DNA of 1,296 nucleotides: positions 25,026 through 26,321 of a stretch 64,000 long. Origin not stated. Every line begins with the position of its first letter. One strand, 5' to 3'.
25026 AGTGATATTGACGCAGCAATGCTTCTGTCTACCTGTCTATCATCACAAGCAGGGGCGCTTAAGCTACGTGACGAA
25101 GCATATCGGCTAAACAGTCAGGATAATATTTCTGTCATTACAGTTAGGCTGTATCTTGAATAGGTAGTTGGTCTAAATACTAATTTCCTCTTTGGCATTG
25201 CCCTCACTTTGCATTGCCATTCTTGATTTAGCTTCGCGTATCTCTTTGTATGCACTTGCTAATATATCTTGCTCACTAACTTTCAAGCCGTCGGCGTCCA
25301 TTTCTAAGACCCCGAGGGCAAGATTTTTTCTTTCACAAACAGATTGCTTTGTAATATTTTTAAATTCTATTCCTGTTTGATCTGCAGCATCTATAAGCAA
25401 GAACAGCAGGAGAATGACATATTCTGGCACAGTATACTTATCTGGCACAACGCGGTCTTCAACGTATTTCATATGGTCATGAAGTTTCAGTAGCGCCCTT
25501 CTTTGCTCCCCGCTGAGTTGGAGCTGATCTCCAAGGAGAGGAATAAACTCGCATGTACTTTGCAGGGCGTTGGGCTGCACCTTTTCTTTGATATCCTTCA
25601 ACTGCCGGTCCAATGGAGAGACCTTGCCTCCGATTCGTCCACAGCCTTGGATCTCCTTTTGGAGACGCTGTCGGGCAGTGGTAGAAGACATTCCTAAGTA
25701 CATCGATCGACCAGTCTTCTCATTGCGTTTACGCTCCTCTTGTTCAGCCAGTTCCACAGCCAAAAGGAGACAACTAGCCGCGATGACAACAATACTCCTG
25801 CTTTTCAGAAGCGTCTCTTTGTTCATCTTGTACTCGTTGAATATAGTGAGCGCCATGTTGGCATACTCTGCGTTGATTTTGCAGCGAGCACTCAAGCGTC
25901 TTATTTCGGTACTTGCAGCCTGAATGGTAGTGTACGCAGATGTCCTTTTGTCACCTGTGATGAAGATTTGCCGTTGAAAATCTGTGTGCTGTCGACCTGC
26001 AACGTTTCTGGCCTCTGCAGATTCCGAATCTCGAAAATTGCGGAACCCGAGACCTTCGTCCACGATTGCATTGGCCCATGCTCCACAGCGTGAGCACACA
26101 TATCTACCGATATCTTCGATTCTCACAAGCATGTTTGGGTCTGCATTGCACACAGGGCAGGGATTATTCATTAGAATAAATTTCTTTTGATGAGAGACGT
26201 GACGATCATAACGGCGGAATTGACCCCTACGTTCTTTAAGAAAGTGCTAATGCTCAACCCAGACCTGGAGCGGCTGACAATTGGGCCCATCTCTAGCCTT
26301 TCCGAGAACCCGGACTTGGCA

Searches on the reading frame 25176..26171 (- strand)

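Call 33: search_protein_families(library=pfam, proteins=[window:25176-26171:-], max_evalue=0.0001)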
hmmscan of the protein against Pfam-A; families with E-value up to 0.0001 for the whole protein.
window:25176-26171:- (332 aa): 1 family
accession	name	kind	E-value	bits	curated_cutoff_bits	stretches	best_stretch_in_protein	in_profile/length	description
PF00382.24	TFIIB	-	2e-06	28.1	23.6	0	81-144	3-64/92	Transcription factor TFIIB repeat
